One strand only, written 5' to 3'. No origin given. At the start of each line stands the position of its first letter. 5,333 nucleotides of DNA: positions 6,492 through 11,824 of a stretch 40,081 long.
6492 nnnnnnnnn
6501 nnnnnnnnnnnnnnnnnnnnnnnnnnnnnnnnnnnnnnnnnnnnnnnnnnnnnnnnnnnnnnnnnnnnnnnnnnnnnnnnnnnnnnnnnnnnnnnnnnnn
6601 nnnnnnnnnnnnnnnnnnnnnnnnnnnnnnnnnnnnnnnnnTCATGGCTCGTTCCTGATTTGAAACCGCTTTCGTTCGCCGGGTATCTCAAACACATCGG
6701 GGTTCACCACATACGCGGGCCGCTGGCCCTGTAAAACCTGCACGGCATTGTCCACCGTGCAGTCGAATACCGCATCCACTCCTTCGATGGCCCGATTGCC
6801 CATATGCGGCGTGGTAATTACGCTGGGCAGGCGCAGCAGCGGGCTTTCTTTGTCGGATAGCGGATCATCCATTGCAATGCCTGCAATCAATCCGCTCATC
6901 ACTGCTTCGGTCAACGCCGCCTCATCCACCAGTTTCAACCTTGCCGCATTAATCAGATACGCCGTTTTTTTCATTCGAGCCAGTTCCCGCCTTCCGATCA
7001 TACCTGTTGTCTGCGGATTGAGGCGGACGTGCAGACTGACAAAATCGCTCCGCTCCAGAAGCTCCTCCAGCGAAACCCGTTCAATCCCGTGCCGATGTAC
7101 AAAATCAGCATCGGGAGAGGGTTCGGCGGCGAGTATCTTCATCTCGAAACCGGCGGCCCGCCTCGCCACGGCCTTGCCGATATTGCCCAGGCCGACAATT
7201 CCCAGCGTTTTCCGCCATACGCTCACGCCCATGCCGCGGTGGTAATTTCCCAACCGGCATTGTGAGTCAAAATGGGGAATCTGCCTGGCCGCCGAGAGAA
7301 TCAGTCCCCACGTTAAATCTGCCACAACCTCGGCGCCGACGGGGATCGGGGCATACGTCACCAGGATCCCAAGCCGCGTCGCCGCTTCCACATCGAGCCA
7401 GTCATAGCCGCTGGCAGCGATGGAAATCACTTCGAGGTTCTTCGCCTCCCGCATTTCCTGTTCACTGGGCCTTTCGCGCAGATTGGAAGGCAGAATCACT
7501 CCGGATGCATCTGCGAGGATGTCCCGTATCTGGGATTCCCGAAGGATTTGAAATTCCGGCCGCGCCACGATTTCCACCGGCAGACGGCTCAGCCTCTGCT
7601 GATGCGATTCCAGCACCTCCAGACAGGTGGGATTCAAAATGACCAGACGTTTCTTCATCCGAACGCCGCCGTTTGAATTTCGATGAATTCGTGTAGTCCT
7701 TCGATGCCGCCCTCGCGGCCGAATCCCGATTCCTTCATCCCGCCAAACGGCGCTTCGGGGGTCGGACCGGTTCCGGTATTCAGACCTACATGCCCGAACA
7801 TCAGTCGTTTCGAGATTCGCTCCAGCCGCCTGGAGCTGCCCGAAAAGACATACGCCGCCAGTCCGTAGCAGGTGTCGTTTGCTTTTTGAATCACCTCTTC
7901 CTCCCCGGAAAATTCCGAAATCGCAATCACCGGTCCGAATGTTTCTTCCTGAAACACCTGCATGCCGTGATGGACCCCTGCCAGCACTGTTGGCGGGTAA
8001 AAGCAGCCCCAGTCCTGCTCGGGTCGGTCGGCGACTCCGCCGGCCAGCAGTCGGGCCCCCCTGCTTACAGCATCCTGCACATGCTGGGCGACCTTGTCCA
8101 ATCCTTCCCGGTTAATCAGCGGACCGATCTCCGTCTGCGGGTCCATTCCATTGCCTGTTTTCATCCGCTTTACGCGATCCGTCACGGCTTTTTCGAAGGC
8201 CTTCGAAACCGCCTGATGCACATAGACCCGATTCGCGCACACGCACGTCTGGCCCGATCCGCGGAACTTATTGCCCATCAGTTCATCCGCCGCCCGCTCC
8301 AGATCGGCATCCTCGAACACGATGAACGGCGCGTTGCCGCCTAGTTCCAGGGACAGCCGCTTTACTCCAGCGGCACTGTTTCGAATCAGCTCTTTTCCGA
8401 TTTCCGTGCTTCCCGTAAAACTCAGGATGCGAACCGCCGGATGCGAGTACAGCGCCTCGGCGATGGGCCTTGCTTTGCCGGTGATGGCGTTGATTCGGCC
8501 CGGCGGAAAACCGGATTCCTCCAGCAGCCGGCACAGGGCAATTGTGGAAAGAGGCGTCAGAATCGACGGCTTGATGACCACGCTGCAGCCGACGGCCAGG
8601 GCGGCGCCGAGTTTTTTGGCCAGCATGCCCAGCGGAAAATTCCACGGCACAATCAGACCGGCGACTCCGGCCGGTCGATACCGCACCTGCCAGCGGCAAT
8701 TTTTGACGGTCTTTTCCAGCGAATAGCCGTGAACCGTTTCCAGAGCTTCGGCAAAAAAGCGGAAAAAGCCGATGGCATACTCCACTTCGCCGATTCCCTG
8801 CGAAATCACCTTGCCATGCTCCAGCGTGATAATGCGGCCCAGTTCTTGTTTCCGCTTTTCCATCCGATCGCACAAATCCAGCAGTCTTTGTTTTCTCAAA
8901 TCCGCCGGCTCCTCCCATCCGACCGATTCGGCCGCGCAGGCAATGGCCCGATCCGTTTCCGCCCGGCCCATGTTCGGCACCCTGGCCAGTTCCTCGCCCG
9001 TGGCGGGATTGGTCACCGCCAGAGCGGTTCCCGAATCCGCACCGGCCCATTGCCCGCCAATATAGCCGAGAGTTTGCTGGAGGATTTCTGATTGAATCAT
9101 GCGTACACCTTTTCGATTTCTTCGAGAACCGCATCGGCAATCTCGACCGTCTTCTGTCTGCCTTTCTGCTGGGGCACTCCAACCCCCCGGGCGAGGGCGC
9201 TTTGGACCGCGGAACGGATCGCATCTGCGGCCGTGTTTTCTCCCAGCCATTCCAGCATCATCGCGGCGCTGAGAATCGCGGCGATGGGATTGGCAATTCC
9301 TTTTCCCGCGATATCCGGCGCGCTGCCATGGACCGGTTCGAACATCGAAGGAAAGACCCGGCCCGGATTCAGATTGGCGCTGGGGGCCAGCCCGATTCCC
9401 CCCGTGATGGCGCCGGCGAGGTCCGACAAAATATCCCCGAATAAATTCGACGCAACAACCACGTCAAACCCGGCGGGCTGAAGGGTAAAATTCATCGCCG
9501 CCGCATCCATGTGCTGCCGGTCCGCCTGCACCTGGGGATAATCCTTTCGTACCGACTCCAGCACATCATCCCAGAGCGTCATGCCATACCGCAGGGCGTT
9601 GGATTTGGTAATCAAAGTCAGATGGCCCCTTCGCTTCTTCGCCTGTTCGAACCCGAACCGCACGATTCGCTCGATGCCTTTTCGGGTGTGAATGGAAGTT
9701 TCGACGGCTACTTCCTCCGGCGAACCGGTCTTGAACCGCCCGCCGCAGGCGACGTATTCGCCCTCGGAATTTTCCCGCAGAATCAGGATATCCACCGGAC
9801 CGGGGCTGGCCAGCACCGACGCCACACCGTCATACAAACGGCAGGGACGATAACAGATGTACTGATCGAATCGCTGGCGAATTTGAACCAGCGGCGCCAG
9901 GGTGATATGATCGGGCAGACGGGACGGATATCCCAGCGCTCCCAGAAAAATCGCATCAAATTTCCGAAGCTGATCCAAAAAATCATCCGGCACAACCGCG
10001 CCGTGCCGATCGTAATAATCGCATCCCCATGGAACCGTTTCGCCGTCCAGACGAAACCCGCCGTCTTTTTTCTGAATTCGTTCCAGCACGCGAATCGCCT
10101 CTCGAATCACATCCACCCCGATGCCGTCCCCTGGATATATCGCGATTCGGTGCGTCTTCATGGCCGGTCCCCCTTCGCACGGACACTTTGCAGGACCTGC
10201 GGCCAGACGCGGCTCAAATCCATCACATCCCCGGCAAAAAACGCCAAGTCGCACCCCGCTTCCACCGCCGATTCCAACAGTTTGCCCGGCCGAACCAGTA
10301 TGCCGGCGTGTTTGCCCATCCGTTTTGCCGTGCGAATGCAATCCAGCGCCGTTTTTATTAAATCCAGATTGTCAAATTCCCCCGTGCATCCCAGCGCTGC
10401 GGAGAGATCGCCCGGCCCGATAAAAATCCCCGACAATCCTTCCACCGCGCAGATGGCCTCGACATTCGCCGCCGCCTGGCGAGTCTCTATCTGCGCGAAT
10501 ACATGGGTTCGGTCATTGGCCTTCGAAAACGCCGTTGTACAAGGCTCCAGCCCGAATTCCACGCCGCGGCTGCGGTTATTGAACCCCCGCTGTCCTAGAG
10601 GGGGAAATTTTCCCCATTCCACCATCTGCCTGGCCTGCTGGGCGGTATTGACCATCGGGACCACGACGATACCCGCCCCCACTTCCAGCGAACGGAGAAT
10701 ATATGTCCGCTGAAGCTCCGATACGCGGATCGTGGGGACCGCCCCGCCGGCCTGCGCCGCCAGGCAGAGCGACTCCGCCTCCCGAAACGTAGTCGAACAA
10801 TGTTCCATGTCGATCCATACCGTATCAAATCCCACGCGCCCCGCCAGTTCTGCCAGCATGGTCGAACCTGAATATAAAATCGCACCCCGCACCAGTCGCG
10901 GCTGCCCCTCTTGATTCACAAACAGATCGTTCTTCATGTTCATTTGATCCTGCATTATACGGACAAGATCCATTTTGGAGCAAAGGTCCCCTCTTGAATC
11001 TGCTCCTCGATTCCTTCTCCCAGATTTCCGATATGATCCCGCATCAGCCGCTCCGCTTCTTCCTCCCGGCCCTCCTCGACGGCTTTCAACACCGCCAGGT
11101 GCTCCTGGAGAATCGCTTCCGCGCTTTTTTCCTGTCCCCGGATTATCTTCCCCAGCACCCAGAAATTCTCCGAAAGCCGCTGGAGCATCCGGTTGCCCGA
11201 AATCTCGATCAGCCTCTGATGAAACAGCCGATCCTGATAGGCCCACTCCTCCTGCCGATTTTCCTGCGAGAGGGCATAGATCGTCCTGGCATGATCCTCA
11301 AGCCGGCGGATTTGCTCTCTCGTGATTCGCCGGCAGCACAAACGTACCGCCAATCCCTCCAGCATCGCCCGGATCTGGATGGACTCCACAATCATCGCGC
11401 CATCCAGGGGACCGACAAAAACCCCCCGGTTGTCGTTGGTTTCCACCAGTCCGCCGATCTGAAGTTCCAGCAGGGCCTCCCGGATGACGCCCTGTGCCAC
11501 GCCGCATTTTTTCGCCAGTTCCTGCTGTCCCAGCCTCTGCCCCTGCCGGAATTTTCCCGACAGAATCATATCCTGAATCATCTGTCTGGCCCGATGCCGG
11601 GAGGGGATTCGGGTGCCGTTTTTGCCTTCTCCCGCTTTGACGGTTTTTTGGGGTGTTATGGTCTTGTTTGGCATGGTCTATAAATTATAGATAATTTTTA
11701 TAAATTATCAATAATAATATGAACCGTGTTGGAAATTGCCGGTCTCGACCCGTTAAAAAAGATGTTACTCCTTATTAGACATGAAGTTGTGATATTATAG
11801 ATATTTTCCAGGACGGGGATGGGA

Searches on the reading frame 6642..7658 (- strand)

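Call 8: search_protein_families(library=pfam, proteins=[window:6642-7658:-], max_evalue=0.001)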
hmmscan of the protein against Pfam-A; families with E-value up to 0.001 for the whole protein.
window:6642-7658:- (338 aa): 3 families
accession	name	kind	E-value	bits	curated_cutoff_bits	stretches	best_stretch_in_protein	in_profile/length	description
PF02826.25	2-Hacid_dh_C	-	2.6e-51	174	25.1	1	118-287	2-178/178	D-isomer specific 2-hydroxyacid dehydrogenase, NAD binding domain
PF00389.36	2-Hacid_dh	-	4.5e-14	52.7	24.6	1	34-319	26-134/134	D-isomer specific 2-hydroxyacid dehydrogenase, catalytic domain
PF03446.21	NAD_binding_2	-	0.00095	19.6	21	0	152-251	2-105/161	NAD binding domain of 6-phosphogluconate dehydrogenase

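Call 69: search_protein_families(library=ncbifam, proteins=[window:6642-7658:-], max_evalue=1e-10)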
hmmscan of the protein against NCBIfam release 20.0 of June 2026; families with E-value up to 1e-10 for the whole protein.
window:6642-7658:- (338 aa): 20 families
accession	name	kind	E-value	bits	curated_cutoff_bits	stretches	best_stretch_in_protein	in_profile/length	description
NF009714.1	PRK13243.1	equivalog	1e-59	202.5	455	1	60-325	53-329/332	glyoxylate reductase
TIGR01327.1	PGDH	equivalog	8.4e-57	193.1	454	1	45-320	35-312/525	phosphoglycerate dehydrogenase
NF011938.0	PRK15409.1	equivalog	1.2e-50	172.4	492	1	34-323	29-323/324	glyoxylate/hydroxypyruvate reductase GhrB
NF005069.0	PRK06487.1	equivalog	1.3e-41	142.7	448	1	42-313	40-315/320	2-hydroxyacid dehydrogenase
NF008759.0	PRK11790.1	equivalog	2.1e-35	122.2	404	1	40-296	44-304/410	phosphoglycerate dehydrogenase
NF006263.0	PRK08410.1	equivalog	1.5e-33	116.5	389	1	66-311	55-309/311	D-2-hydroxyacid dehydrogenase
NF000492.1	vanH_gen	exception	4.2e-33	114.8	540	1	75-264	67-250/312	D-lactate dehydrogenase VanH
NF005387.0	PRK06932.1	equivalog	2.8e-30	105.4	492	1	67-304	58-305/314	2-hydroxyacid dehydrogenase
NF041369.1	Dhydh_Halo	equivalog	3.8e-30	105.2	400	1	76-307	57-293/305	D-2-hydroxyacid dehydrogenase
NF000004.1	vanH-D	exception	1.9e-26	93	550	1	75-264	73-256/323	D-lactate dehydrogenase VanH-D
NF000371.1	vanH_Agroup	exception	2.7e-26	92.5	700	1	76-264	73-255/322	VanH-A/VanH-Pt family D-lactate dehydrogenase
NF005750.0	PRK07574.1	equivalog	1.6e-25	90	329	1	65-288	105-336/386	NAD-dependent formate dehydrogenase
NF000112.1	vanH-Amyco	exception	6.5e-25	88.1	625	1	74-264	95-279/348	VanH-AOV family D-lactate dehydrogenase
NF000151.1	vanH-Ac1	exception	9.2e-25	87.7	750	1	69-264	98-286/351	D-lactate dehydrogenase VanH-Ac1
NF000128.1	vanH-Sc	exception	3.1e-24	85.7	650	1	76-264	88-270/337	D-lactate dehydrogenase VanH-Sc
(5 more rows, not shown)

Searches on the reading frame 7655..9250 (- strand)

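Call 8: search_protein_families(library=pfam, proteins=[window:7655-9250:-], max_evalue=0.001)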
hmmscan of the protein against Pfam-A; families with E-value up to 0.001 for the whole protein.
window:7655-9250:- (531 aa): 1 family
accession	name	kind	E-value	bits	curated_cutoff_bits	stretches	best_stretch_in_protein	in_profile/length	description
PF00171.27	Aldedh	-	1.8e-151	505.2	23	1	68-527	1-460/461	Aldehyde dehydrogenase family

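Call 69: search_protein_families(library=ncbifam, proteins=[window:7655-9250:-], max_evalue=1e-10)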
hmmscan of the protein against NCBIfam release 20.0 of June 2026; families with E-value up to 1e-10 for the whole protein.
window:7655-9250:- (531 aa): 39 families (the best 25 are shown)
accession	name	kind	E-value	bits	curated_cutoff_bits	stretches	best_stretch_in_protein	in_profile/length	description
TIGR01780.1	SSADH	subfamily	5.5e-150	500.1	646.35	1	79-525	1-447/448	succinate-semialdehyde dehydrogenase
NF008415.0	PRK11241.1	equivalog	2.4e-132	442.1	828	1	54-527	6-477/482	NADP-dependent succinate-semialdehyde dehydrogenase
TIGR01804.1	BADH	equivalog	1.1e-118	396.7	668.6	1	63-525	1-466/467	betaine-aldehyde dehydrogenase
NF010000.0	PRK13473.1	subfamily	3.9e-117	391.8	615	1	63-526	6-468/475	aminobutyraldehyde dehydrogenase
TIGR02299.1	HpaE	equivalog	1.6e-110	370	638.35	1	63-526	4-472/488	5-carboxymethyl-2-hydroxymuconate semialdehyde dehydrogenase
NF006916.0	PRK09407.1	equivalog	2e-108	363.3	521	1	72-529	31-491/526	succinic semialdehyde dehydrogenase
NF009725.0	PRK13252.1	equivalog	5.9e-107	358.1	593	1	59-527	6-476/488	betaine-aldehyde dehydrogenase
NF045735.1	PaDhStyDPseudo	equivalog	3.1e-101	339.4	850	1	63-527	6-478/483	phenylacetaldehyde dehydrogenase StyD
NF040648.1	lactal_redase_Meth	equivalog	1.5e-97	327.6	650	1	64-526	3-458/463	lactaldehyde dehydrogenase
NF007497.0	PRK10090.1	equivalog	1.7e-97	327.2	500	1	58-526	5-473/480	aldehyde dehydrogenase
NF052305.1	DioxValDhHalo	equivalog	3.8e-97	326.2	750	1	60-526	5-477/483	2,5-dioxovalerate dehydrogenase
TIGR03216.1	OH_muco_semi_DH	equivalog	1e-95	321.2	693.25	1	63-527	4-476/481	2-hydroxymuconic semialdehyde dehydrogenase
NF040792.1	glyc_ald_dh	equivalog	4.5e-94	316.1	760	1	63-526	4-469/488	D-glyceraldehyde dehydrogenase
NF042993.1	AlphKGSA_gudD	equivalog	6.8e-92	308.7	770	1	59-527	3-477/481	alpha-ketoglutaric semialdehyde dehydrogenase GucD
NF045736.1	PaDhStyDRhodo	equivalog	1.1e-91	307.8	800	1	62-521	5-468/479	phenylacetaldehyde dehydrogenase StyD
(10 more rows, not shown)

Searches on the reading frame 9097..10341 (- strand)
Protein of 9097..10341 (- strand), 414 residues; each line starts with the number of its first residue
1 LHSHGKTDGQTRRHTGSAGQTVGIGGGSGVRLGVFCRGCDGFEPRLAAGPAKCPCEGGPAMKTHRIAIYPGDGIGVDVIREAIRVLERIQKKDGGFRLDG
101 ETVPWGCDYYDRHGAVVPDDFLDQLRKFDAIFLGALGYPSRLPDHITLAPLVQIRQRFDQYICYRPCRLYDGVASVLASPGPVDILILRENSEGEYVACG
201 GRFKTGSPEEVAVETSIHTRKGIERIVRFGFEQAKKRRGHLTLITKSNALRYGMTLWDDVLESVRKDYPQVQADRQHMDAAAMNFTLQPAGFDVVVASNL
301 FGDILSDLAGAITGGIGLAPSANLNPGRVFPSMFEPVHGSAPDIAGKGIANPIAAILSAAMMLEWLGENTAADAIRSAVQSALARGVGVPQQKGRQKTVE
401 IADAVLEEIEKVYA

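Call 8: search_protein_families(library=pfam, proteins=[window:9097-10341:-], max_evalue=0.001)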
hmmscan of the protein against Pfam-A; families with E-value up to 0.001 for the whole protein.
window:9097-10341:- (414 aa): 1 family
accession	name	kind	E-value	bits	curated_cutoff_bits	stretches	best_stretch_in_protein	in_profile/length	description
PF00180.25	Iso_dh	-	8.4e-90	301.9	27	1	66-404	2-347/348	Isocitrate/isopropylmalate dehydrogenase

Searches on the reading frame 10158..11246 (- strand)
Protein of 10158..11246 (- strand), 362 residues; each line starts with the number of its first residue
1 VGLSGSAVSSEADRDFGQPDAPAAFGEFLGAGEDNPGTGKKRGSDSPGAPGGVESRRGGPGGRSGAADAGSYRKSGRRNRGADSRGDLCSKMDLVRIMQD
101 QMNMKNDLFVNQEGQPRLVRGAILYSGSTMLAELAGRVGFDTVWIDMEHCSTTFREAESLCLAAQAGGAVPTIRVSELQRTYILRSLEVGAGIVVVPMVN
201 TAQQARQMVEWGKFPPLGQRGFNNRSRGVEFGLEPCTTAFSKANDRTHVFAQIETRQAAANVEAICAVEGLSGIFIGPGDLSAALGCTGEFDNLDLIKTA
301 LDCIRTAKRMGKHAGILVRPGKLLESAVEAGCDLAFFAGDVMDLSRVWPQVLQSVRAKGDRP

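Call 8: search_protein_families(library=pfam, proteins=[window:10158-11246:-], max_evalue=0.001)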
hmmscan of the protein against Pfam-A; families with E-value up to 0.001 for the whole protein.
window:10158-11246:- (362 aa): 1 family
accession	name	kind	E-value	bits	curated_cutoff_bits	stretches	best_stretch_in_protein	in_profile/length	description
PF03328.21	HpcH_HpaI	-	4.1e-28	98.6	25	1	128-311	10-184/221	HpcH/HpaI aldolase/citrate lyase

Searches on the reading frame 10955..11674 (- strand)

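Call 8: search_protein_families(library=pfam, proteins=[window:10955-11674:-], max_evalue=0.001)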
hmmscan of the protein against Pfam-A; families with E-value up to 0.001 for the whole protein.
window:10955-11674:- (239 aa): 2 families
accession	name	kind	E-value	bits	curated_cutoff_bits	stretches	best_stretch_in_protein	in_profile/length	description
PF07729.17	FCD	-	1e-24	87.8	24.3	1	98-216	2-124/125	FCD domain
PF00392.27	GntR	-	2e-14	53.4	27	1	28-87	4-64/64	Bacterial regulatory proteins, gntR family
